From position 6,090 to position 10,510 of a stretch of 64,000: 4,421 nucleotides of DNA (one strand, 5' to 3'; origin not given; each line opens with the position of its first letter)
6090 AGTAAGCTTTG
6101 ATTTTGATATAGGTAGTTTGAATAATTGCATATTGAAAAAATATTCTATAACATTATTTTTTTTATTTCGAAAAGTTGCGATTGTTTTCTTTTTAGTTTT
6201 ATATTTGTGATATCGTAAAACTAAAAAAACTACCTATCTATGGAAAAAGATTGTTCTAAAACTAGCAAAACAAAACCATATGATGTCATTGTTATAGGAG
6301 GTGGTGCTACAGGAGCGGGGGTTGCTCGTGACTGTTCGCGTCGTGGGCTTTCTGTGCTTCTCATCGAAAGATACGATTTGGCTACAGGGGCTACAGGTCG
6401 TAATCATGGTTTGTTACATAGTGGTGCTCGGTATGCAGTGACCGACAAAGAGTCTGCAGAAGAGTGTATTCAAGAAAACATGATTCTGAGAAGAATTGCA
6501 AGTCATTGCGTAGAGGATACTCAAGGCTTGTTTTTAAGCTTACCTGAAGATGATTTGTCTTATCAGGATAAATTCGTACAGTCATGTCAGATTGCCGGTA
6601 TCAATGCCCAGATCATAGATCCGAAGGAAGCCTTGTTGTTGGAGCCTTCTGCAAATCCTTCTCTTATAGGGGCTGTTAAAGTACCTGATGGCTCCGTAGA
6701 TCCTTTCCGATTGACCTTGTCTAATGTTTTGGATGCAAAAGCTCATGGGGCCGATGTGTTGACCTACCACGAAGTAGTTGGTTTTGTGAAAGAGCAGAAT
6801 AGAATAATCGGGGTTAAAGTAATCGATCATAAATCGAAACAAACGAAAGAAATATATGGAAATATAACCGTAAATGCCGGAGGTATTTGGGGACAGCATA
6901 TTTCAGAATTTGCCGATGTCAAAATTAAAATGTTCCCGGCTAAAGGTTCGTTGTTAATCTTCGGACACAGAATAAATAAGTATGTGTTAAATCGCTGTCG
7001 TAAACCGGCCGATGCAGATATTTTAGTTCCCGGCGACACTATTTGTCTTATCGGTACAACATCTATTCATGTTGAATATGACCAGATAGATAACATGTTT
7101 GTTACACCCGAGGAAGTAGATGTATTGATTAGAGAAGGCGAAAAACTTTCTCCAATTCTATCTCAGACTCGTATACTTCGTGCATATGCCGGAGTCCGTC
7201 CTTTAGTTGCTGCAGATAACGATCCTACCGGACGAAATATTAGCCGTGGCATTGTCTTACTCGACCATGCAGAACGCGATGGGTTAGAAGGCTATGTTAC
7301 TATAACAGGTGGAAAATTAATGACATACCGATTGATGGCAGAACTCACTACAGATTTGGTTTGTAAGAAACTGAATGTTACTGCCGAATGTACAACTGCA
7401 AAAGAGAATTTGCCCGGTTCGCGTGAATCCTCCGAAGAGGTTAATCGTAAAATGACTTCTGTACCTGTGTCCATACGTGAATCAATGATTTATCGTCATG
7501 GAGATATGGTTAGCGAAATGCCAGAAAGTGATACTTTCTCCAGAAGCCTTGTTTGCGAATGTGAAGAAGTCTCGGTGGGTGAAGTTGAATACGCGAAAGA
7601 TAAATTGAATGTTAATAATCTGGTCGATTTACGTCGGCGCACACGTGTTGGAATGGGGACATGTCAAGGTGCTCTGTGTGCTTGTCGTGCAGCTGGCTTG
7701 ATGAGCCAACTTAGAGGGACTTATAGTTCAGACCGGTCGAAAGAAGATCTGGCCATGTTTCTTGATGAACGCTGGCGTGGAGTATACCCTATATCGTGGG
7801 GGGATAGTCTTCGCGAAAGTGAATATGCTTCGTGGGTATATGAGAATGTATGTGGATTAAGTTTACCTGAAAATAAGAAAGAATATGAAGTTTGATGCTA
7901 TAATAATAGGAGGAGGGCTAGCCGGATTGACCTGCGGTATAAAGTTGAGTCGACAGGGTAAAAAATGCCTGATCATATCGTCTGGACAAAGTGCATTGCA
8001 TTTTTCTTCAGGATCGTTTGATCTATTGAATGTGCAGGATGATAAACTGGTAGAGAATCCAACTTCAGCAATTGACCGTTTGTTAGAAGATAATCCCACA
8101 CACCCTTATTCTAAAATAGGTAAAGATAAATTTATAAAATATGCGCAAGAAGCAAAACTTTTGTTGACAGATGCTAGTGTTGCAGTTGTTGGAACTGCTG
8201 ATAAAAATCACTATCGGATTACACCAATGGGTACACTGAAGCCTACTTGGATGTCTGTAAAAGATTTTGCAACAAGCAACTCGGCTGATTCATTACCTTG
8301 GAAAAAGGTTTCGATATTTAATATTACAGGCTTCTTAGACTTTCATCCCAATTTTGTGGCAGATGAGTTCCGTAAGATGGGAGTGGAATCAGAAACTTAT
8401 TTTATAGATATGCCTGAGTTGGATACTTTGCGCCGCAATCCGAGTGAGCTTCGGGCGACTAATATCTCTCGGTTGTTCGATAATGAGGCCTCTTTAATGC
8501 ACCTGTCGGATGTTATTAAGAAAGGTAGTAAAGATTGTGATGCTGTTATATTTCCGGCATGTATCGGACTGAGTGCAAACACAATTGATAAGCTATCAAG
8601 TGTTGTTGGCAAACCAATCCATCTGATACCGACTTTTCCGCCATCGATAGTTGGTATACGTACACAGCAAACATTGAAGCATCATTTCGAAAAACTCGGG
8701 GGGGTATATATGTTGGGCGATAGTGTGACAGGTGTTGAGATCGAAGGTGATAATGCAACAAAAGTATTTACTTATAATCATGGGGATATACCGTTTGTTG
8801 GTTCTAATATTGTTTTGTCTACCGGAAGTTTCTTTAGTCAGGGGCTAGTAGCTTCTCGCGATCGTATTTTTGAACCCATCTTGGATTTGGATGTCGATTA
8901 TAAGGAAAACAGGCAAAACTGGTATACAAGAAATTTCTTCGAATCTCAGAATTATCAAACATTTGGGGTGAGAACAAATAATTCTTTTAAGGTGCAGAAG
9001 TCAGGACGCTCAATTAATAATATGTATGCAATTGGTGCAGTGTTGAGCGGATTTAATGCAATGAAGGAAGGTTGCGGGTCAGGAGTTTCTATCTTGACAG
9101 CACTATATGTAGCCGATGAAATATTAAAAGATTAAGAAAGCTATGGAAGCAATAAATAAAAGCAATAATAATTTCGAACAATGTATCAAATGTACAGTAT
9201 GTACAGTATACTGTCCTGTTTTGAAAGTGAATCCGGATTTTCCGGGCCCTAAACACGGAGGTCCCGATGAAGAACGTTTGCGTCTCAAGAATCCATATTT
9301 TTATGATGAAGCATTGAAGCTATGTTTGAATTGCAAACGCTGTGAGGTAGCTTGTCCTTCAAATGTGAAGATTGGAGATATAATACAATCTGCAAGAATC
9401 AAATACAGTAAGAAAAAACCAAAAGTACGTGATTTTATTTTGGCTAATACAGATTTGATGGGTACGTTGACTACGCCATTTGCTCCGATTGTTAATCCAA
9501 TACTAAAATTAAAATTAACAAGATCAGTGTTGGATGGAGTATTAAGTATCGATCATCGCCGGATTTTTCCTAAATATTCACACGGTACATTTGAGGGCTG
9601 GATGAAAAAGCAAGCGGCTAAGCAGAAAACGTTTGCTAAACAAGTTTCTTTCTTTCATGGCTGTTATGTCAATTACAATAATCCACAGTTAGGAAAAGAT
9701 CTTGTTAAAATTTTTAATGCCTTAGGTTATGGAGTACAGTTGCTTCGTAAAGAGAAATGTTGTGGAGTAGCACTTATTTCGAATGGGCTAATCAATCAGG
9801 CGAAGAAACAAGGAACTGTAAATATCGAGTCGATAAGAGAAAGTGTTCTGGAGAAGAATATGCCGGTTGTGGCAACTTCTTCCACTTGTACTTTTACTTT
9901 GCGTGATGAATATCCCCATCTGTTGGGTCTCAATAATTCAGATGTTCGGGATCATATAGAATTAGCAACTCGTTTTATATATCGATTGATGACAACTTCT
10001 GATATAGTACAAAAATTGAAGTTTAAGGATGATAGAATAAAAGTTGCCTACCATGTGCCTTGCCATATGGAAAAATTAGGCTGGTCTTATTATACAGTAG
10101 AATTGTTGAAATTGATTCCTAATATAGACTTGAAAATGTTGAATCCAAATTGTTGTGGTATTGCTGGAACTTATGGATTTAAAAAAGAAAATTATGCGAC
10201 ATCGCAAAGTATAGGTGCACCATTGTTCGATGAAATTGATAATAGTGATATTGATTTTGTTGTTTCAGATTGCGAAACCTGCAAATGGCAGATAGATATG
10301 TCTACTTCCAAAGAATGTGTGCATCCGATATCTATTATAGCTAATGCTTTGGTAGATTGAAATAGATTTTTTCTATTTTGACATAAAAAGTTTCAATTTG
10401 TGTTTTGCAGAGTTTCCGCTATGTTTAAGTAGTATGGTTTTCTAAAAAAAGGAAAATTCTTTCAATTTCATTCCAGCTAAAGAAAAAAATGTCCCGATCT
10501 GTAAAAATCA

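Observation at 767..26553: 26-kb glycerol/polyol-to-pentose-phosphate super-locus: five FGGY kinases, three kinds of glycerol-phosphate dehydrogenase, no araA and no sugar transporter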

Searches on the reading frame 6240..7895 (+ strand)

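Call 3: search_protein_families(library=ncbifam, proteins=[window:6240-7895:+], max_evalue=0.00001)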
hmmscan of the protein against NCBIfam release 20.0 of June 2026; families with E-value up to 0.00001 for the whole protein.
window:6240-7895:+ (551 aa): 22 families
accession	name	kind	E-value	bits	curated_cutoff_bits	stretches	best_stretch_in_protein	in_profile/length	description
NF008313.0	PRK11101.1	equivalog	4.5e-285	946.4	425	1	8-546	3-540/548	anaerobic glycerol-3-phosphate dehydrogenase subunit A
TIGR03377.1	glycerol3P_GlpA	equivalog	1.2e-241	802.9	552.8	1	15-541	1-525/530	anaerobic glycerol-3-phosphate dehydrogenase subunit GlpA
NF008899.0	PRK12266.1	equivalog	1.7e-44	152.1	360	2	145-474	144-484/508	glycerol-3-phosphate dehydrogenase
NF009906.0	PRK13369.1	equivalog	1e-37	129.9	352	2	147-407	146-407/502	glycerol-3-phosphate dehydrogenase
NF033461.1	glycerol3P_ox_1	equivalog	6.1e-31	107.4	840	1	9-326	14-352/607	type 1 glycerol-3-phosphate oxidase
NF033460.1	glycerol3P_ox_II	equivalog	8e-18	64.7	460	1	14-328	2-323/361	type 2 glycerol-3-phosphate oxidase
TIGR02352.1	thiamin_ThiO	equivalog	1.4e-16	60.6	250.8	1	16-329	1-311/351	glycine oxidase ThiO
NF008726.1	PRK11728.1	equivalog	1.1e-10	40.9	299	1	14-235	1-221/389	L-2-hydroxyglutarate oxidase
NF041080.1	DGGGPL_reductase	equivalog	4.1e-10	39.1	580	0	163-216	102-155/447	digeranylgeranylglycerophospholipid reductase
TIGR03364.1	HpnW_proposed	hypoth_equivalog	7.9e-10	38.3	285.1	1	14-150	1-138/365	TIGR03364 family FAD-dependent oxidoreductase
NF053717.1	VnlPnlRedVprA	equivalog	1.4e-08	34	600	0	9-58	2-51/481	vinyl phenol reductase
NF008425.0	PRK11259.1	equivalog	1.8e-08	33.7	257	1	12-203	3-196/377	N-methyl-L-tryptophan oxidase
TIGR03197.1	MnmC_Cterm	equivalog_domain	2.9e-07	29.9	174.2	1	15-61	1-48/400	FAD-dependent 5-carboxymethylaminomethyl-2-thiouridine(34) oxidoreductase MnmC1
TIGR01373.1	soxB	subfamily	6.5e-07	28.5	529.45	0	10-194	27-222/407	sarcosine oxidase subunit beta family protein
TIGR02032.1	GG-red-SF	subfamily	9.4e-07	28.8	158.8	1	14-47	1-34/297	geranylgeranyl reductase family protein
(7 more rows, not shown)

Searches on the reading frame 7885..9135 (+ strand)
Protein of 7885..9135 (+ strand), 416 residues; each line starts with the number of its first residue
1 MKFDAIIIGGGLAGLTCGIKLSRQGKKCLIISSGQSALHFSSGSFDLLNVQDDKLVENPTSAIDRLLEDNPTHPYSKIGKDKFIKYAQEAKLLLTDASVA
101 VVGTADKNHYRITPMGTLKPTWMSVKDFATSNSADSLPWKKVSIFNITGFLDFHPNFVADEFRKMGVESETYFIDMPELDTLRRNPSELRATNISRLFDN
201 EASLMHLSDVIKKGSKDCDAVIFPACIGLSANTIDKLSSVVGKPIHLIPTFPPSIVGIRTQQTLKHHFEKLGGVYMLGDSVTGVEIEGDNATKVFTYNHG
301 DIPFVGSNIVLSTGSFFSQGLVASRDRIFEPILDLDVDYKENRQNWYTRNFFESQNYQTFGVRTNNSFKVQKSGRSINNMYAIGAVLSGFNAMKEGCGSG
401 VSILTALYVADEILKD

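Call 3: search_protein_families(library=ncbifam, proteins=[window:7885-9135:+], max_evalue=0.00001)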
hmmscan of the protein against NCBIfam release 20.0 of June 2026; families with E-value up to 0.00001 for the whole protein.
window:7885-9135:+ (416 aa): 10 families
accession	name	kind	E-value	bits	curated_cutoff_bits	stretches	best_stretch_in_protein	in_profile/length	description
NF003719.0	PRK05329.1-2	equivalog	1.5e-155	518.3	359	1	1-415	1-418/423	glycerol-3-phosphate dehydrogenase subunit GlpB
TIGR03378.1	glycerol3P_GlpB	equivalog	8.2e-150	499.4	174.15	1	3-414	1-419/419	anaerobic glycerol-3-phosphate dehydrogenase subunit GlpB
NF003718.0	PRK05329.1-1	equivalog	7.4e-129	430.3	370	1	1-414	1-412/419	glycerol-3-phosphate dehydrogenase subunit GlpB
NF003720.0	PRK05329.1-3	equivalog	9.4e-126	419.9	313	1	1-415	1-424/437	glycerol-3-phosphate dehydrogenase subunit GlpB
NF003721.0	PRK05329.1-4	equivalog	3.4e-123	411.8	403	1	1-415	1-426/428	glycerol-3-phosphate dehydrogenase subunit GlpB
NF003725.0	PRK05329.2-4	equivalog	1.3e-69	235.2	345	1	1-414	7-423/429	glycerol-3-phosphate dehydrogenase subunit GlpB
NF003726.0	PRK05329.2-5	equivalog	1.2e-53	182.4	354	1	4-407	3-405/415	glycerol-3-phosphate dehydrogenase subunit GlpB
NF003722.0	PRK05329.1-5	equivalog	1.4e-48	166.2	349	1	4-407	6-416/428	glycerol-3-phosphate dehydrogenase subunit GlpB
NF003724.0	PRK05329.2-3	equivalog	1.9e-47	162.2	327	1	5-414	4-418/426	glycerol-3-phosphate dehydrogenase subunit GlpB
NF003723.0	PRK05329.2-1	equivalog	4.3e-18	65.2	680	1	3-407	9-426/436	glycerol-3-phosphate dehydrogenase subunit GlpB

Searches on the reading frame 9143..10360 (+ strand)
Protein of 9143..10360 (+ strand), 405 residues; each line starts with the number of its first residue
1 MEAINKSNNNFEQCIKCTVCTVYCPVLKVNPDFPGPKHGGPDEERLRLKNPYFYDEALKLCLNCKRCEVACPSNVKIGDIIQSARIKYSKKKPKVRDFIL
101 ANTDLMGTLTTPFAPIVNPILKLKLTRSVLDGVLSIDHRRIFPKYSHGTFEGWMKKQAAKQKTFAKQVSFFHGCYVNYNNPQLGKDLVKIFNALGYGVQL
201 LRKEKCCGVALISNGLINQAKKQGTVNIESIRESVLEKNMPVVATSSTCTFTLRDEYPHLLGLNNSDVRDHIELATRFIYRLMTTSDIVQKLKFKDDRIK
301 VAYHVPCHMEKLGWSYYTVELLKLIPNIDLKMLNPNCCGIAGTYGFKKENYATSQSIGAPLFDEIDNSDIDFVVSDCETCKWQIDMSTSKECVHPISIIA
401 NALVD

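Call 3: search_protein_families(library=ncbifam, proteins=[window:9143-10360:+], max_evalue=0.00001)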
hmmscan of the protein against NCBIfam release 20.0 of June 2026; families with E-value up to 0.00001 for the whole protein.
window:9143-10360:+ (405 aa): 12 families
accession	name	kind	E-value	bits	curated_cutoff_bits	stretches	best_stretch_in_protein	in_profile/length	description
TIGR03379.1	glycerol3P_GlpC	equivalog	7.9e-194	643.9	279.9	1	8-403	1-396/397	anaerobic glycerol-3-phosphate dehydrogenase subunit GlpC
NF008369.0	PRK11168.1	equivalog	4.7e-167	555.9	278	1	6-404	5-400/401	anaerobic glycerol-3-phosphate dehydrogenase subunit C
NF045670.1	quin_L_LdhH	equivalog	2.3e-43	148.5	800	1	9-391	301-692/706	L-lactate dehydrogenase (quinone) large subunit LdhH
NF004898.0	PRK06259.1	equivalog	2.4e-33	115.5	385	1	9-392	131-471/488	fumarate reductase (CoM/CoB) subunit TfrB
NF008434.0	PRK11274.1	equivalog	1.1e-25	90.4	333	1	6-403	17-407/409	glycolate oxidase subunit GlcF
NF049975.1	2HglutDHaseYdiJ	equivalog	1.6e-25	89.1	1350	1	56-401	667-1016/1018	D-2-hydroxyglutarate dehydrogenase YdiJ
NF038018.1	qmoC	equivalog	5.3e-07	29.4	300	1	6-88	12-91/360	quinone-interacting membrane-bound oxidoreductase complex subunit QmoC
TIGR00384.1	dhsB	subfamily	6.1e-07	29.1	88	0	6-84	134-221/222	succinate dehydrogenase and fumarate reductase iron-sulfur protein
NF009226.0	PRK12576.1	equivalog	2.3e-06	27.2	344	0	10-93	152-244/317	succinate dehydrogenase/fumarate reductase iron-sulfur subunit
TIGR00314.1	cdhA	equivalog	2.3e-06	25.7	781.3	1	9-96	396-475/784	CO dehydrogenase/acetyl-CoA synthase complex subunit alpha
NF045663.1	diclust_near_Sec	equivalog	2.7e-06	25.8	530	0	14-399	306-632/759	pyridine nucleotide-disulfide oxidoreductase/dicluster-binding protein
NF004538.0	PRK05888.1-4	equivalog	4.1e-06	26.5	135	1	3-92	52-133/162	NADH-quinone oxidoreductase subunit NuoI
